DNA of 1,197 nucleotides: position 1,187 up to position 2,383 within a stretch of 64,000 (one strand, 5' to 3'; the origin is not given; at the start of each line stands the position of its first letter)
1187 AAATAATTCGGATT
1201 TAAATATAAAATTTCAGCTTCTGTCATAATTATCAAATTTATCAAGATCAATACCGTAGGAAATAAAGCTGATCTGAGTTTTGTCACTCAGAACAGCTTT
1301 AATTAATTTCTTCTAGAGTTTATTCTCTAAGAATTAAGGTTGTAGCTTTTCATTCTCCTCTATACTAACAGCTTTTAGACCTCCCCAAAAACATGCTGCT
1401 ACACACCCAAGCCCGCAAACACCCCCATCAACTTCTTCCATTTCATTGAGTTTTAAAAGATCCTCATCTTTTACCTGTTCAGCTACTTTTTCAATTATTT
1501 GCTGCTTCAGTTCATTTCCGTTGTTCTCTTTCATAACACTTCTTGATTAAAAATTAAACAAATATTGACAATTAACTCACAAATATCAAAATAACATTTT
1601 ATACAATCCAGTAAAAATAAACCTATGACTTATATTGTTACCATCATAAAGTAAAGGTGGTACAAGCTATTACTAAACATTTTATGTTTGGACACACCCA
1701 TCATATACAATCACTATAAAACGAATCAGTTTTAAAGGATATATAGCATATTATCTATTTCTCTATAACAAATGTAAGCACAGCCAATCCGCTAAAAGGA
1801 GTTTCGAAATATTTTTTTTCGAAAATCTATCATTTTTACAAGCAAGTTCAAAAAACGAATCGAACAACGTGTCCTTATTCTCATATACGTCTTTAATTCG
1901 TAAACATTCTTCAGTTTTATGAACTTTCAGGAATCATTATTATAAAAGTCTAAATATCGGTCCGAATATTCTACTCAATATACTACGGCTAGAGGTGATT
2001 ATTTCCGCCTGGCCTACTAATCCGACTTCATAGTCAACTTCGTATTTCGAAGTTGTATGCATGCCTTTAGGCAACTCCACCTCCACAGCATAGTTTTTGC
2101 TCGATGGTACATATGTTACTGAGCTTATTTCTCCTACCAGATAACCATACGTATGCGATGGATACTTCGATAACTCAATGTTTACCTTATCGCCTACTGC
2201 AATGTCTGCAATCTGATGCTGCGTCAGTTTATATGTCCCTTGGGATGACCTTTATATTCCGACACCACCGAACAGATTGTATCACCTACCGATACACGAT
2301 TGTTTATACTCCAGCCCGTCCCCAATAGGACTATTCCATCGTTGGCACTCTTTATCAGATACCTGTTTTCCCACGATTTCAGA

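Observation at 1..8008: Radical-SAM / double-glycine RiPP locus with its own exporter and membrane-anchored regulator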

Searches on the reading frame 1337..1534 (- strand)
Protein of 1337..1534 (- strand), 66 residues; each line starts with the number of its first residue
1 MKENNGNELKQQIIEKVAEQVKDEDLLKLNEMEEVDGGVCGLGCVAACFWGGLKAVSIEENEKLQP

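Call 5: search_protein_families(library=ncbifam, proteins=[window:1337-1534:-], max_evalue=0.01)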
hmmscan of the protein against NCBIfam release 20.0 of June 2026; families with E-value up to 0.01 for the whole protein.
window:1337-1534:- (66 aa): 1 family
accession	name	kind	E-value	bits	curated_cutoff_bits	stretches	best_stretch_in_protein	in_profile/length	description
TIGR03949.1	bact_IIb_cerein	subfamily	0.0059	16.4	21.5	1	27-53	4-29/45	class IIb bacteriocin, lactobin A/cerein 7B family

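Call 6: search_protein_families(library=pfam, proteins=[window:1337-1534:-], max_evalue=0.01)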
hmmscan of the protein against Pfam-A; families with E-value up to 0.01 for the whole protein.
window:1337-1534:- (66 aa): 1 family
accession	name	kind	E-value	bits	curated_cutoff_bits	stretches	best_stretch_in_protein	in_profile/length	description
PF10439.15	Bacteriocin_IIc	-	0.001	19.4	27.1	1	27-53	7-33/59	Bacteriocin class II with double-glycine leader peptide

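Call 59: find_encoding_contigs(protein=window:1337-1534:-, flank=10000, max_places=4)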
Protein window:1337-1534:- (66 aa): 9 contigs read that carry it; 4 places shown.
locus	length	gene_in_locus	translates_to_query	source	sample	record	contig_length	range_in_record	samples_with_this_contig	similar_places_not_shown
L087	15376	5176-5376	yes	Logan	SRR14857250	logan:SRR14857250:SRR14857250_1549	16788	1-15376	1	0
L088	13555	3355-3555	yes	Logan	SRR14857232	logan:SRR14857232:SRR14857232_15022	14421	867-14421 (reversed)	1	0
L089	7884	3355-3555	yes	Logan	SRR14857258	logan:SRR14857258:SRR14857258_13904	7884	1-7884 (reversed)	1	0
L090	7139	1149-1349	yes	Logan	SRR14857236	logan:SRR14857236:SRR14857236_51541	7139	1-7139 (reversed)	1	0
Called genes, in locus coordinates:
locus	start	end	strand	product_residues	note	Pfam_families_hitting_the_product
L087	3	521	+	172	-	?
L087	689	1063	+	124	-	-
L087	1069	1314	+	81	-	-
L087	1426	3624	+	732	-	PF03412:Peptidase_C39, PF13529:Peptidase_C39_2 (weak), PF00664:ABC_membrane, PF00005:ABC_tran, PF02463:SMC_N (faint)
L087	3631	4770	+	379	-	-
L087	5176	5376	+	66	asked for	-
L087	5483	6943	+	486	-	PF04055:Radical_SAM, PF13186:SPASM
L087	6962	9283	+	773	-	PF13620:CarboxypepD_reg (weak), PF13715:CarbopepD_reg_2, PF00593:TonB_dep_Rec_b-barrel, PF14905:OMP_b-brl_3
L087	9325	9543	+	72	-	-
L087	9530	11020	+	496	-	PF04055:Radical_SAM, PF13186:SPASM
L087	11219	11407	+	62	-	-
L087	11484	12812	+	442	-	PF04055:Radical_SAM, PF13353:Fer4_12 (weak)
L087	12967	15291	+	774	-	PF13620:CarboxypepD_reg (weak), PF13715:CarbopepD_reg_2, PF14905:OMP_b-brl_3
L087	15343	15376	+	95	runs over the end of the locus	-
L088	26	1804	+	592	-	PF00664:ABC_membrane, PF00005:ABC_tran, PF02463:SMC_N (faint)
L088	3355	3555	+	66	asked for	-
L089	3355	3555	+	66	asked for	-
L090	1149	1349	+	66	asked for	-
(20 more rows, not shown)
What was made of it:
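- Checked: The locus runs on beyond the left end of the window (call 59).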

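Call 63: find_homologous_proteins(query=window:1337-1534:-, max_evalue=0.001)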
Query window:1337-1534:- (66 aa): 4 proteins with E <= 0.001 among 4 candidates.
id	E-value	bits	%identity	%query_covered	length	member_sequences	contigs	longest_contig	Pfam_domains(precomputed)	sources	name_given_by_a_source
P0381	3.5e-34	133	97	100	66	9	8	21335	-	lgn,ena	-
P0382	1.1e-25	106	76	100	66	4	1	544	-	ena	-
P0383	6.0e-19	85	98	68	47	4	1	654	-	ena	-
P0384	1.6e-9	55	97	50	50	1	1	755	-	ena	-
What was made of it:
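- Tried and rejected: A homolog search with the 66-aa peptide found only 4 near-identical peptides, so the word index is too insensitive here (call 63).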

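Call 70: search_protein_families(library=pfam, proteins=[L087:12967-15291:+, L087:11484-12812:+], max_evalue=0.00001)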
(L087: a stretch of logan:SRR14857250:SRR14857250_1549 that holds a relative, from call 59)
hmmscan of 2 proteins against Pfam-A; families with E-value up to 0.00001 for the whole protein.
L087:12967-15291:+ (774 aa): 3 families
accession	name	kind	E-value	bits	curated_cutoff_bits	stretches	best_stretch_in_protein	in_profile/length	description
PF14905.12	OMP_b-brl_3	-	8.6e-68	229.7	27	1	369-752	10-408/408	Outer membrane protein beta-barrel family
PF13715.12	CarbopepD_reg_2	-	5.6e-11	42.8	32.2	1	24-109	2-88/88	CarboxypepD_reg-like domain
PF13620.12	CarboxypepD_reg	-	1.5e-06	28.9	32.3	1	24-85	3-64/82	Carboxypeptidase regulatory-like domain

L087:11484-12812:+ (442 aa): 2 families
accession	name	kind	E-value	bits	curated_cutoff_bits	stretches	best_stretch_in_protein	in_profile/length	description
PF04055.27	Radical_SAM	-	3.5e-18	66.8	29.5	1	92-251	1-157/166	Radical SAM superfamily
PF13353.11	Fer4_12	-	9.2e-07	29.7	22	1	96-222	13-131/137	4Fe-4S single cluster domain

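Call 80: search_protein_families(library=ncbifam, proteins=[L087:9530-11020:+, L087:11484-12812:+, L087:9325-9543:+, L087:11219-11407:+, L087:6962-9283:+, L087:3631-4770:+, L087:5483-6943:+], max_evalue=1e-8)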
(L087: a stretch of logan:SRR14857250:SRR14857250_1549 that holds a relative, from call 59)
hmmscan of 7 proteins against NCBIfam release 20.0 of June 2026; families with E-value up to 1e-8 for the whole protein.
L087:9530-11020:+ (496 aa): 19 families
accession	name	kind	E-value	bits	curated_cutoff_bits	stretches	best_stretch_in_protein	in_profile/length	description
TIGR04303.1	GeoRSP_rSAM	equivalog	4.5e-17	62.6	400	1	138-484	2-324/325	GeoRSP system radical SAM/SPASM protein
TIGR03962.1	mycofact_rSAM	equivalog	5.4e-17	62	265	1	135-489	6-336/339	mycofactocin radical SAM maturase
TIGR04055.1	rSAM_NirJ2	equivalog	1.1e-15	58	500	1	148-463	7-306/326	putative heme d1 biosynthesis radical SAM protein NirJ2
TIGR02668.1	moaA_archaeal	equivalog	2.4e-14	53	325.25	1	144-308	13-175/303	GTP 3',8-cyclase MoaA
NF001199.0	PRK00164.2-1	equivalog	9.1e-14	51.3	231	1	142-312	13-181/308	GTP 3',8-cyclase MoaA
TIGR04051.1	rSAM_NirJ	equivalog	8.6e-13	48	515.45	1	146-300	7-160/354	heme d1 biosynthesis radical SAM protein NirJ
TIGR04251.1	SCM_rSAM_ScmF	equivalog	1.2e-12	48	400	1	143-460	6-320/353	SynChlorMet cassette radical SAM/SPASM protein ScmF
TIGR02666.1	moaA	equivalog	6e-12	45.2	284.05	1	146-308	15-182/336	GTP 3',8-cyclase MoaA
TIGR02109.1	PQQ_syn_pqqE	equivalog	3.5e-11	42.7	381.35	1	138-432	4-286/358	pyrroloquinoline quinone biosynthesis protein PqqE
TIGR04321.1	spiroSPASM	subfamily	5.9e-11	41.7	250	0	383-451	438-502/510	spiro-SPASM protein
NF045574.1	sacti_mat_StsB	exception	9.2e-11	41.2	625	1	147-310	102-260/466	StsB family radical SAM/SPASM domain sactipeptide maturase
TIGR04250.1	SCM_rSAM_ScmE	equivalog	2.7e-10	39.7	400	0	140-307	2-166/358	SynChlorMet cassette radical SAM/SPASM protein ScmE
TIGR04545.1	rSAM_ahbD_hemeb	equivalog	3.1e-10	40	500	1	147-306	6-165/339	heme b synthase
NF038283.1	viperin_w_prok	equivalog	3.8e-10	39.4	180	1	141-297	2-170/281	viperin family antiviral radical SAM protein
NF050035.1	rSAM_WgK_link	exception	1.7e-09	37.2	650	1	134-301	2-166/367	radical SAM/SPASM peptide maturase WgkB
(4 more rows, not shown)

L087:11484-12812:+ (442 aa): 32 families (the best 25 are shown)
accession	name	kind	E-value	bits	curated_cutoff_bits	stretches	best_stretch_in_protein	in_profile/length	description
TIGR04280.1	geopep_mat_rSAM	hypoth_equivalog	2.9e-37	128.7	400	1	46-424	41-422/428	geopeptide radical SAM maturase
TIGR04463.1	rSAM_vs_C_rich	equivalog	3.5e-37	128.2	525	1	6-250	1-243/438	TIGR04463 family radical SAM/SPASM RiPP maturase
TIGR04334.1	rSAM_Clo7bot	equivalog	2.5e-33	115.4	600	1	4-428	3-434/440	radical SAM/SPASM domain Clo7bot peptide maturase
NF038107.1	rSAM_NF038107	equivalog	1e-32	113.5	600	1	4-425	4-433/444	Cys-every-fifth radical SAM/SPASM peptide maturase CefB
NF047865.1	rSAM_PapB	equivalog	1.4e-29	103.4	340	1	93-398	8-319/330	PapB family radical SAM/SPASM ranthipeptide maturase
TIGR04068.1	rSAM_ocin_clost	equivalog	1.5e-25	90.1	500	1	24-231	19-230/462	Cys-rich peptide radical SAM maturase CcpM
NF052473.1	rSAM_FlmE_OhkG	exception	8.6e-23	80.8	500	1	39-259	41-271/481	FlmE/OhkG family radical SAM/SPASM peptide maturase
TIGR03906.1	quino_hemo_SAM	equivalog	7.1e-20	71.1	453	1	18-226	24-234/467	quinohemoprotein amine dehydrogenase maturation protein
NF041298.1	rSAM_mat_DynA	equivalog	1.1e-19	70.7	450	1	90-228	3-141/356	dynobactin maturation radical SAM/SPASM protein DynA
TIGR03974.1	rSAM_six_Cys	equivalog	3.4e-19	69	425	1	37-405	42-426/451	thioether cross-link-forming SCIFF peptide maturase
TIGR04064.1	rSAM_nif11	equivalog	4.3e-19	68.6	518.7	1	29-227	26-218/459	nif11-like peptide radical SAM maturase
NF041707.1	rSAM_YhhB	equivalog_domain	1.3e-15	57.2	445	1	97-229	11-148/369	cyclophane-forming radical SAM/SPASM peptide maturase YhhB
TIGR04051.1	rSAM_NirJ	equivalog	9e-15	54.5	515.45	1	92-236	6-137/354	heme d1 biosynthesis radical SAM protein NirJ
TIGR04054.1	rSAM_NirJ1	equivalog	2.2e-14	52.9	650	1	90-232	38-171/387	putative heme d1 biosynthesis radical SAM protein NirJ1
TIGR04546.1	rSAM_ahbC_deAc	equivalog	2.6e-14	52.8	650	1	90-236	41-174/390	12,18-didecarboxysiroheme deacetylase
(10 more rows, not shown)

L087:9325-9543:+ (72 aa): 0 families

L087:11219-11407:+ (62 aa): 0 families

L087:6962-9283:+ (773 aa): 1 family
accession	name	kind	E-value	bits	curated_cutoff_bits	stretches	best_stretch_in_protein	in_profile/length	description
TIGR04056.1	OMP_RagA_SusC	subfamily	5.9e-13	48.1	368.25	1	23-135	5-111/981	SusC/RagA family TonB-linked outer membrane protein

L087:3631-4770:+ (379 aa): 1 family
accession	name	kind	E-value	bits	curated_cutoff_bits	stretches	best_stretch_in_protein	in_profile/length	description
TIGR01843.1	type_I_hlyD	subfamily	8.8e-19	67.8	208.65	1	168-377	203-413/422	HlyD family type I secretion periplasmic adaptor subunit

L087:5483-6943:+ (486 aa): 18 families
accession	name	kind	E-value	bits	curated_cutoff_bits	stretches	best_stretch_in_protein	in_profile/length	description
TIGR03962.1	mycofact_rSAM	equivalog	4.7e-20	72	265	1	135-479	7-335/339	mycofactocin radical SAM maturase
TIGR04055.1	rSAM_NirJ2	equivalog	2.6e-19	69.9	500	1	147-452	7-304/326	putative heme d1 biosynthesis radical SAM protein NirJ2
TIGR02109.1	PQQ_syn_pqqE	equivalog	1.7e-15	56.9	381.35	1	137-479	4-334/358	pyrroloquinoline quinone biosynthesis protein PqqE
TIGR04303.1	GeoRSP_rSAM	equivalog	5.8e-15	55.7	400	1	137-461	2-312/325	GeoRSP system radical SAM/SPASM protein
TIGR04133.1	rSAM_w_lipo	hypoth_equivalog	8.5e-15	54.5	425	1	146-450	30-329/350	TIGR04133 family radical SAM/SPASM protein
TIGR02668.1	moaA_archaeal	equivalog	1.5e-14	53.7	325.25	1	144-350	14-219/303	GTP 3',8-cyclase MoaA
TIGR04545.1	rSAM_ahbD_hemeb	equivalog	3.8e-14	52.9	500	1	142-450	2-316/339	heme b synthase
TIGR02666.1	moaA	equivalog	1.5e-13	50.5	284.05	1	148-343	18-222/336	GTP 3',8-cyclase MoaA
NF038283.1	viperin_w_prok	equivalog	3.4e-13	49.4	180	1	141-298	3-172/281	viperin family antiviral radical SAM protein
TIGR04053.2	TIGR04053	equivalog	2.6e-12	46.7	395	1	139-318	7-190/366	TIGR04053 family radical SAM/SPASM domain-containing protein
NF001199.0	PRK00164.2-1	equivalog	4.2e-12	45.8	231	1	145-308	17-179/308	GTP 3',8-cyclase MoaA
TIGR04317.1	W_rSAM_matur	equivalog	2.7e-11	43.2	380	1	146-451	10-322/349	tungsten cofactor oxidoreductase radical SAM maturase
NF050035.1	rSAM_WgK_link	exception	5.6e-11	42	650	0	138-301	7-168/367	radical SAM/SPASM peptide maturase WgkB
TIGR04054.1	rSAM_NirJ1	equivalog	6.2e-11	41.5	650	1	142-306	38-199/387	putative heme d1 biosynthesis radical SAM protein NirJ1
TIGR04546.1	rSAM_ahbC_deAc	equivalog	1.4e-10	40.6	650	0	127-313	29-209/390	12,18-didecarboxysiroheme deacetylase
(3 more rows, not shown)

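Call 84: search_solved_structures(query=L087:6962-9283:+, max_evalue=0.01, show_alignments=0)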
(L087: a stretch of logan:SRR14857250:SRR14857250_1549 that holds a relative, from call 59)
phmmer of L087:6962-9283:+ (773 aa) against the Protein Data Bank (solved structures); distinct sequences matched with E-value up to 0.01: 1.
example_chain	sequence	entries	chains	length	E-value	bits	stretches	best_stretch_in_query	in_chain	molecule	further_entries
6ytc_A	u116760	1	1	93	0.0033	18.9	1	23-109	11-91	TonB-dependent receptor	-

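Call 85: search_protein_families(library=pfam, proteins=[L087:6962-9283:+], max_evalue=1)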
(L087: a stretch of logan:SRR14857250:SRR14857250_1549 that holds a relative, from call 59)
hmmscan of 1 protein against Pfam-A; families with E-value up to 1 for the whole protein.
L087:6962-9283:+ (773 aa): 4 families
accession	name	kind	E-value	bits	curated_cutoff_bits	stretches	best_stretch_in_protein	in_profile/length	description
PF14905.12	OMP_b-brl_3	-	4.6e-62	210.8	27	1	368-751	12-408/408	Outer membrane protein beta-barrel family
PF00593.30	TonB_dep_Rec_b-barrel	-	4.6e-13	50.3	27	1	337-597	46-314/436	TonB dependent receptor-like, beta-barrel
PF13715.12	CarbopepD_reg_2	-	1e-11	45.2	32.2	1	23-107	3-88/88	CarboxypepD_reg-like domain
PF13620.12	CarboxypepD_reg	-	6.1e-07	30.1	32.3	1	23-90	4-74/82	Carboxypeptidase regulatory-like domain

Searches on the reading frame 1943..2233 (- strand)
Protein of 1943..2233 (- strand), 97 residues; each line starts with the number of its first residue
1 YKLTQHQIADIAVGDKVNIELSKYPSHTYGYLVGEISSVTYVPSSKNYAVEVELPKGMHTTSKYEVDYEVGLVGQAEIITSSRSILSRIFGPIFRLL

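Call 5: search_protein_families(library=ncbifam, proteins=[window:1943-2233:-], max_evalue=0.01)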
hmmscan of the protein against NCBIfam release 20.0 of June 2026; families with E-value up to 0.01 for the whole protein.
window:1943-2233:- (97 aa): 1 family
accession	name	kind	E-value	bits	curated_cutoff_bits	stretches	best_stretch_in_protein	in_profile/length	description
TIGR01843.1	type_I_hlyD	subfamily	1.3e-11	44.1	208.65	1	2-95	314-413/422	HlyD family type I secretion periplasmic adaptor subunit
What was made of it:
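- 1940..2233 (-): C-terminal fragment (~97 aa) of the HlyD-type membrane-fusion protein, out of frame with the N-terminal part. TIGR01843 1.3e-11, profile positions 314-413 (call 5).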

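Call 6: search_protein_families(library=pfam, proteins=[window:1943-2233:-], max_evalue=0.01)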
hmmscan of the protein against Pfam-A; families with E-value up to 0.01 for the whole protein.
window:1943-2233:- (97 aa): 0 families
